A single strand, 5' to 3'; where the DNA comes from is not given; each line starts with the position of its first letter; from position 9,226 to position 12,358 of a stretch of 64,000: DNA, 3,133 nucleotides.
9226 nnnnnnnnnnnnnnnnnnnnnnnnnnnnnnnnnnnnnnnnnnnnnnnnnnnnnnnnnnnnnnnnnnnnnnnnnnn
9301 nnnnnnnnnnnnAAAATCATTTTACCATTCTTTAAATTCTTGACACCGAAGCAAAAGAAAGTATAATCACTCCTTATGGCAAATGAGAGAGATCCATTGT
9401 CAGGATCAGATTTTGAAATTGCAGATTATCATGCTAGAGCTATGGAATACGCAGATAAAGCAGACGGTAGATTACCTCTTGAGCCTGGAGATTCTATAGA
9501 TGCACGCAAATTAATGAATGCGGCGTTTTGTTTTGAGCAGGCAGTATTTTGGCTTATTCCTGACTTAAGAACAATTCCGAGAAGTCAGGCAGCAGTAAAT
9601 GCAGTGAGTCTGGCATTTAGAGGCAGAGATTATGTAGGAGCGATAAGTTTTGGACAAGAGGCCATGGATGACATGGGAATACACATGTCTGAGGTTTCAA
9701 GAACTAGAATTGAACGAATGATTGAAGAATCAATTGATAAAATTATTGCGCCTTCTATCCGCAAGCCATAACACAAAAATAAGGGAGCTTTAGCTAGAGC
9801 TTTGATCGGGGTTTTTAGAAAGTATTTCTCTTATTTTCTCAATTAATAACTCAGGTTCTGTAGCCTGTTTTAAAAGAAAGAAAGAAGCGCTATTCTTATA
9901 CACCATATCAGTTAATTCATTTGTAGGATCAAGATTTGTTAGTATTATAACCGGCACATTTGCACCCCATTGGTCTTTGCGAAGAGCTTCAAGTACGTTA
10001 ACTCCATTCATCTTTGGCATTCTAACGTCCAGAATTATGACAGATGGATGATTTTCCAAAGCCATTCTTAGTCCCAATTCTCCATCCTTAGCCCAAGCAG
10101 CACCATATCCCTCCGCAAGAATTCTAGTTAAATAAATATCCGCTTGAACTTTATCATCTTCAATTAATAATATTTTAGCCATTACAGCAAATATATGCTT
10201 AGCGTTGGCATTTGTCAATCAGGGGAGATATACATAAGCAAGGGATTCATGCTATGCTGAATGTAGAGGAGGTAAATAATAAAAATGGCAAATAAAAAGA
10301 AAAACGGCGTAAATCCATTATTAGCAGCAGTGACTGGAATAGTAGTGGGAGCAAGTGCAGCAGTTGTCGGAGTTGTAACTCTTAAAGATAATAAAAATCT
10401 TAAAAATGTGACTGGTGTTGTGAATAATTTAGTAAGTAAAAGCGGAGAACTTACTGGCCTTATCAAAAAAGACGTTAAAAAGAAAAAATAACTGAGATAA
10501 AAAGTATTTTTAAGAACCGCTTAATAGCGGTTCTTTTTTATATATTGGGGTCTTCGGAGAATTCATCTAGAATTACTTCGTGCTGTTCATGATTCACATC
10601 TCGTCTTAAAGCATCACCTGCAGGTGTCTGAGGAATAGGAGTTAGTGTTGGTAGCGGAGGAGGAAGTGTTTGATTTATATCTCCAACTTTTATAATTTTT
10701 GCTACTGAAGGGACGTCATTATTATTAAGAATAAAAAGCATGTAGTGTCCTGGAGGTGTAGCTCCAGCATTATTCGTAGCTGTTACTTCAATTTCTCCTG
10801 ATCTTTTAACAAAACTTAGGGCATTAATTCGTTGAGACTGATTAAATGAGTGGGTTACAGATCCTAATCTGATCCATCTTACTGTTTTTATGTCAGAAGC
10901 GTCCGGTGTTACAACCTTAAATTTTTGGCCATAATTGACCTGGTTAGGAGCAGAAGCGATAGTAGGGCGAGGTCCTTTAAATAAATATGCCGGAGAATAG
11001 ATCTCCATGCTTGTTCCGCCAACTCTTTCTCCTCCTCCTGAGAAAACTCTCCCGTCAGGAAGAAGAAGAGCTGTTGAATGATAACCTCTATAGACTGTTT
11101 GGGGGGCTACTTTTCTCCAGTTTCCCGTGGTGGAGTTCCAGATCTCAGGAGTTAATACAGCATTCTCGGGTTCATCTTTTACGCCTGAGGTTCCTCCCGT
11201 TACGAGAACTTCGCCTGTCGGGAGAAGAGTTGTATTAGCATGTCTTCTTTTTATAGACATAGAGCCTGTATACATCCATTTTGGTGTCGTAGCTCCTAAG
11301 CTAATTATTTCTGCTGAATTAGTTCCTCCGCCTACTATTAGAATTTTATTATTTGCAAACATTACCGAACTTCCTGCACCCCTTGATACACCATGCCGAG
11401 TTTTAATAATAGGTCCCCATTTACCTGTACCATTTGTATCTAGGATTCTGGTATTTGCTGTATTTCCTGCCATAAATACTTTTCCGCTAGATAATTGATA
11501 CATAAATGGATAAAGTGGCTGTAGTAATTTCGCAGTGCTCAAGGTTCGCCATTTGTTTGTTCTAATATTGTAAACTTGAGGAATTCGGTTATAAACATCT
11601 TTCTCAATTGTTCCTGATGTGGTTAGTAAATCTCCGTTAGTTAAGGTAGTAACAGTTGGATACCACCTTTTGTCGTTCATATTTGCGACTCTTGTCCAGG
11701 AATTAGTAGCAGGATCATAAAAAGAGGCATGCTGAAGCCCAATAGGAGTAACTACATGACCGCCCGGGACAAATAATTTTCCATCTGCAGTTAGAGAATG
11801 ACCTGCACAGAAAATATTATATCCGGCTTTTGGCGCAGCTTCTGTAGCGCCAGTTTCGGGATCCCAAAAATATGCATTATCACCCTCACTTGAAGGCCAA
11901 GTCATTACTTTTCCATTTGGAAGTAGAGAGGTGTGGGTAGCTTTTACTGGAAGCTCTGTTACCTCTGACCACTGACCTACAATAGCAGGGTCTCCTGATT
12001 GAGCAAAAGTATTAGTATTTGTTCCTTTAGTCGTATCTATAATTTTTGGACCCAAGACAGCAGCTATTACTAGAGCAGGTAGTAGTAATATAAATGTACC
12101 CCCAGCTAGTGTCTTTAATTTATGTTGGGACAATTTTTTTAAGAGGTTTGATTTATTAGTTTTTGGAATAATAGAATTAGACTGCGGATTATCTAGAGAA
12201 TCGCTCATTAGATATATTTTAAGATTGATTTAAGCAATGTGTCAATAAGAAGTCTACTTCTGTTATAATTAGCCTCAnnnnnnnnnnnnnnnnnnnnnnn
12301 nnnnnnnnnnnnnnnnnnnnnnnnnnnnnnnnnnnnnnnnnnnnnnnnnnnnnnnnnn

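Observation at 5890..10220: Compositionally distinct 4.3-kb island of eight unknown-function genes, each behind its own consensus promoter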

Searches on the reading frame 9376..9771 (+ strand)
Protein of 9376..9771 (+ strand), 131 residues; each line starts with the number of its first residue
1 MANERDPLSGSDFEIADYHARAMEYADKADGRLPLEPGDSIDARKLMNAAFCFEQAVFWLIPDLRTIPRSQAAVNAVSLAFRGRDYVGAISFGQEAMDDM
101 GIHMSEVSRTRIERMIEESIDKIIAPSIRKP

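Call 8: search_protein_families(library=pfam, max_evalue=1, proteins=[window:9376-9771:+])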
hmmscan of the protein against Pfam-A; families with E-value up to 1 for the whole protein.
window:9376-9771:+ (131 aa): 0 families

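Call 13: search_protein_families(library=padloc, max_evalue=1, proteins=[window:9376-9771:+])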
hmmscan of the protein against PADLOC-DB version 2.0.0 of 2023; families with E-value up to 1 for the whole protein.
window:9376-9771:+ (131 aa): 0 families

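Call 14: search_protein_families(library=phrogs, max_evalue=1, proteins=[window:9376-9771:+])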
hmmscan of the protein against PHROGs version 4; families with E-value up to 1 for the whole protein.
window:9376-9771:+ (131 aa): 3 families
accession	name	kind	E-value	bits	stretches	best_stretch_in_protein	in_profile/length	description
phrog_36164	-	unknown function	0.18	12.6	1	85-114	40-69/75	-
phrog_5167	-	unknown function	0.43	11.8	1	76-108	48-78/134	-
phrog_33122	-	unknown function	0.45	10.6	1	6-36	253-283/408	-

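Call 15: search_protein_families(library=ncbifam, max_evalue=1, proteins=[window:9376-9771:+])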
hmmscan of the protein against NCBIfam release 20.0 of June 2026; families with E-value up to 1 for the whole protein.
window:9376-9771:+ (131 aa): 1 family
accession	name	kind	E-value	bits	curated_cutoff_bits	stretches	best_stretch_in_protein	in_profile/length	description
TIGR00649.1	MG423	subfamily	0.11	10.8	400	1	59-119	44-104/546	RNase J family beta-CASP ribonuclease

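Call 76: find_homologous_proteins(query=window:9376-9771:+, max_evalue=0.01)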
Query window:9376-9771:+ (131 aa): 2 proteins with E <= 0.01 among 17 candidates.
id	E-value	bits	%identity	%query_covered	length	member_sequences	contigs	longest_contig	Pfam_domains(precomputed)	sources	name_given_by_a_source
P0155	7.1e-80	283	100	100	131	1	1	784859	-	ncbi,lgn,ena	-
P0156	1.7e-38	149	61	90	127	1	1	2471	-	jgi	jgi:hypothetical protein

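Call 77: find_encoding_contigs(protein=P0156, flank=3000, max_places=3)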
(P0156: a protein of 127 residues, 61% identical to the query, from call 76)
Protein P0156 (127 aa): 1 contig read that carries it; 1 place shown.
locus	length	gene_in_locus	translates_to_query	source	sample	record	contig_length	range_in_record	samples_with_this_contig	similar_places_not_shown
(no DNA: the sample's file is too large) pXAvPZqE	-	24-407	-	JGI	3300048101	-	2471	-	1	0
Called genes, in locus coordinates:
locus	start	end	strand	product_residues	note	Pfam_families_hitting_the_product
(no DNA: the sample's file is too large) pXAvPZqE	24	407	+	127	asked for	-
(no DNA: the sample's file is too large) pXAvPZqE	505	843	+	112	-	-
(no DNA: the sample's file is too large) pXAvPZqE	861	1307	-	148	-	PF00903:Glyoxalase, PF22677:Ble-like_N, PF18029:Glyoxalase_6 (faint)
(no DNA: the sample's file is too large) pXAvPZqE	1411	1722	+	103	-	-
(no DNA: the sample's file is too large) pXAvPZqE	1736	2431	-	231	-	PF13529:Peptidase_C39_2 (faint), PF13424:TPR_12 (faint), PF14559:TPR_19 (faint), PF07719:TPR_2 (faint), PF13174:TPR_6 (faint), PF13181:TPR_8 (faint)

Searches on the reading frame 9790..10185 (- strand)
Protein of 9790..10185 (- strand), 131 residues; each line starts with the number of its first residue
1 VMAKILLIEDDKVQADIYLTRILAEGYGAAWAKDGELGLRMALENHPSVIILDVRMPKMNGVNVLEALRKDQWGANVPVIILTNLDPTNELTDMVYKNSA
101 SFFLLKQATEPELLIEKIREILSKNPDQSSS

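Call 8: search_protein_families(library=pfam, max_evalue=1, proteins=[window:9790-10185:-])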
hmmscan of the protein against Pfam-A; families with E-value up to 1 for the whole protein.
window:9790-10185:- (131 aa): 1 family
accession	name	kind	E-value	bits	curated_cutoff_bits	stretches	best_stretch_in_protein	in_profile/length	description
PF00072.30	Response_reg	-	1.8e-18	67.2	30.2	1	5-114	1-107/111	Response regulator receiver domain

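Call 13: search_protein_families(library=padloc, max_evalue=1, proteins=[window:9790-10185:-])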
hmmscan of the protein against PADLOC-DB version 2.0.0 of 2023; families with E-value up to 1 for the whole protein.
window:9790-10185:- (131 aa): 2 families
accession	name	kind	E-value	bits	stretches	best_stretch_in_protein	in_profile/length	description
PDLC00405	SduA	-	7.5e-08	30.2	1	3-107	7-118/323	DUF4263 domain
PDLC04055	PD-T4-6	-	0.0008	16.3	1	4-127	367-488/496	-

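Call 14: search_protein_families(library=phrogs, max_evalue=1, proteins=[window:9790-10185:-])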
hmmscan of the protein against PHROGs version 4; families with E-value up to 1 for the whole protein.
window:9790-10185:- (131 aa): 6 families
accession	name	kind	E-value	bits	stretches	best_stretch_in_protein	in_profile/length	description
phrog_731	-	unknown function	4.7e-18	66.3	1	2-129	1-124/227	-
phrog_5982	-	unknown function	1e-13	51.1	1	3-124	869-987/1030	-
phrog_37855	-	unknown function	1.4e-07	31.8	1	5-122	8-128/278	-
phrog_20458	-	unknown function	3.9e-07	29.7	1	4-84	699-781/829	-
phrog_8810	-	unknown function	1.3e-06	29.2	1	4-113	2-112/245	-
phrog_22245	-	unknown function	0.007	16.5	1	45-85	48-85/349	-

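Call 15: search_protein_families(library=ncbifam, max_evalue=1, proteins=[window:9790-10185:-])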
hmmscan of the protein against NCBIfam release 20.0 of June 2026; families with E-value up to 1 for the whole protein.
window:9790-10185:- (131 aa): 88 families (the best 25 are shown)
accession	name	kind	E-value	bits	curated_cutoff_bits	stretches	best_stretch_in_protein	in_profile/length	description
NF007135.0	PRK09581.1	equivalog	1.5e-16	60.3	474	1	2-114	2-113/457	PleD family two-component system response regulator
TIGR01387.1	cztR_silR_copR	subfamily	1.7e-15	57.3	279.2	1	5-128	1-120/218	heavy metal response regulator transcription factor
NF045944.1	ResRegRpaBCyano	equivalog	2.8e-14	53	330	1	7-124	2-114/229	response regulator transcription factor RpaB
NF008567.0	PRK11517.1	equivalog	8.6e-14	51.4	353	1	4-120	2-113/223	response regulator transcription factor HprR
TIGR02154.1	PhoB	equivalog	7e-13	48.4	296.2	1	3-89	3-89/226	phosphate regulon transcriptional regulator PhoB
NF040689.1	MtrAB_MtrA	equivalog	7.7e-13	48.3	300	1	5-127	1-118/219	MtrAB system response regulator MtrA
NF007935.0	PRK10651.1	equivalog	8.2e-13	48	250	1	29-121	35-123/216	two-component system response regulator NarL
NF045717.1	DVU0259_DivK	exception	9.4e-13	48.4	160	1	3-121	3-115/117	DVU0259 family response regulator domain-containing protein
NF007969.0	PRK10693.1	equivalog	1.6e-12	47.1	329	1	3-120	8-122/337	two-component system response regulator RssB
NF040534.1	resp_reg_YycF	equivalog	1.9e-12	46.9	340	1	4-86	2-81/231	response regulator YycF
NF008199.0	PRK10955.1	equivalog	3.3e-12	46.8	341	1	2-124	1-117/232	envelope stress response regulator transcription factor CpxR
NF041733.1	resp_reg_CseB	equivalog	4.4e-12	45.9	350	1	4-124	2-117/228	two-component system response regulator CseB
NF053854.1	RespRegPhoBBctds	equivalog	4.9e-12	45.7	270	1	5-92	1-87/225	two-component system response regulator PhoB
TIGR02875.1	spore_0_A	equivalog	1.5e-11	44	200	1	30-124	32-124/262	sporulation transcription factor Spo0A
NF008469.0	PRK11361.1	equivalog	3e-11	42.7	714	1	3-85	5-85/461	acetoacetate metabolism transcriptional regulator AtoC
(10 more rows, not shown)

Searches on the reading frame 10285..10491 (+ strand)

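Call 8: search_protein_families(library=pfam, max_evalue=1, proteins=[window:10285-10491:+])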
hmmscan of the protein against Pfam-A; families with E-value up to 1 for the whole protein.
window:10285-10491:+ (68 aa): 1 family
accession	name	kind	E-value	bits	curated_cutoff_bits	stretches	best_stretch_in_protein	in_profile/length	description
PF11021.13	DUF2613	-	0.051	14.1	22.1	1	13-37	8-31/55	Protein of unknown function (DUF2613)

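Call 13: search_protein_families(library=padloc, max_evalue=1, proteins=[window:10285-10491:+])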
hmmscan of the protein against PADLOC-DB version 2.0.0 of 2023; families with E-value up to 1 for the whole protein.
window:10285-10491:+ (68 aa): 0 families

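Call 14: search_protein_families(library=phrogs, max_evalue=1, proteins=[window:10285-10491:+])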
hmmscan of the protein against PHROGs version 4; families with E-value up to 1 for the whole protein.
window:10285-10491:+ (68 aa): 5 families
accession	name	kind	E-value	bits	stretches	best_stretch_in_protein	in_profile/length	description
phrog_36131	-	unknown function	0.0018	19.8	1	16-51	48-83/87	-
phrog_6918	-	lysis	0.048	14.7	1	14-66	11-64/114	holin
phrog_888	-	unknown function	0.11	13.2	1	6-67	136-198/271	-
phrog_22542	-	unknown function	0.18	12.8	1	16-36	11-31/49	-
phrog_24256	-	unknown function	0.27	12.2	1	9-42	4-37/118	-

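Call 15: search_protein_families(library=ncbifam, max_evalue=1, proteins=[window:10285-10491:+])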
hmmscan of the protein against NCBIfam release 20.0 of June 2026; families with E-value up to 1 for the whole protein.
window:10285-10491:+ (68 aa): 0 families

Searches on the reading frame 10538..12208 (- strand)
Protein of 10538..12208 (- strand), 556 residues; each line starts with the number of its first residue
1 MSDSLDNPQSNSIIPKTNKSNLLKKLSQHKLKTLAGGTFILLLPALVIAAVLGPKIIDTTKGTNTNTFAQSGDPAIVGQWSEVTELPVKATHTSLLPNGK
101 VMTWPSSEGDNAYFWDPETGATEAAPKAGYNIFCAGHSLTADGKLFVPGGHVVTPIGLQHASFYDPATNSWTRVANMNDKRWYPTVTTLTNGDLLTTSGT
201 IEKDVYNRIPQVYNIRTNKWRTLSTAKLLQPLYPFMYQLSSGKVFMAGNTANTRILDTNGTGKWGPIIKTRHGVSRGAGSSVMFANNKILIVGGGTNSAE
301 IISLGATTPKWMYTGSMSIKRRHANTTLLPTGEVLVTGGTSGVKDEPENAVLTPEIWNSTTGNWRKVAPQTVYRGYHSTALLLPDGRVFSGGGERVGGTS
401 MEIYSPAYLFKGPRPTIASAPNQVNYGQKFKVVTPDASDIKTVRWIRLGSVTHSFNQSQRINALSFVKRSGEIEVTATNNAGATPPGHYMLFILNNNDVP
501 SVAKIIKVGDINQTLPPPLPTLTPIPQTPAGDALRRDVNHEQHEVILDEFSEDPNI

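Call 8: search_protein_families(library=pfam, max_evalue=1, proteins=[window:10538-12208:-])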
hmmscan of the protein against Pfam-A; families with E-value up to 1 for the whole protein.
window:10538-12208:- (556 aa): 10 families
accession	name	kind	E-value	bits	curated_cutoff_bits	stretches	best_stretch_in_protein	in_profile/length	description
PF09118.17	GO-like_E_set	-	1.6e-24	86.5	25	1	414-508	1-100/100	Galactose oxidase-like, Early set domain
PF13964.12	Kelch_6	-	6.8e-16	58.1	25.3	3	322-374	2-50/50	Kelch motif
PF07250.17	Glyoxal_oxid_N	-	1.8e-12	47.5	37.5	2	131-253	66-192/243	Glyoxal oxidase N-terminus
PF01344.31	Kelch_1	-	2.5e-12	46.5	20.1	2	140-178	9-46/46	Kelch motif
PF24681.1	Kelch_KLHDC2_KLHL20_DRC7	-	1.8e-09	37.6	50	2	111-294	27-221/221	KLHDC2/KLHL20/DRC7 Kelch-repeats domain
PF24981.1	Beta-prop_ATRN-LZTR1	-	3.7e-07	30.1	50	1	142-227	49-142/289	Attractin/LZTR1 beta-propeller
PF13418.12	Kelch_4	-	3.8e-07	30.4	21.6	2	136-177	4-47/49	Galactose oxidase, central domain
PF07646.21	Kelch_2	-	1.2e-05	25.4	21.3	1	140-177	9-47/48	Kelch motif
PF24996.1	NANM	-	0.0023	17.3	45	1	287-382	17-114/350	N-acetylneuraminate epimerase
PF13415.12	Kelch_3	-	0.1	13.3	22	0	164-187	23-46/48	Galactose oxidase, central domain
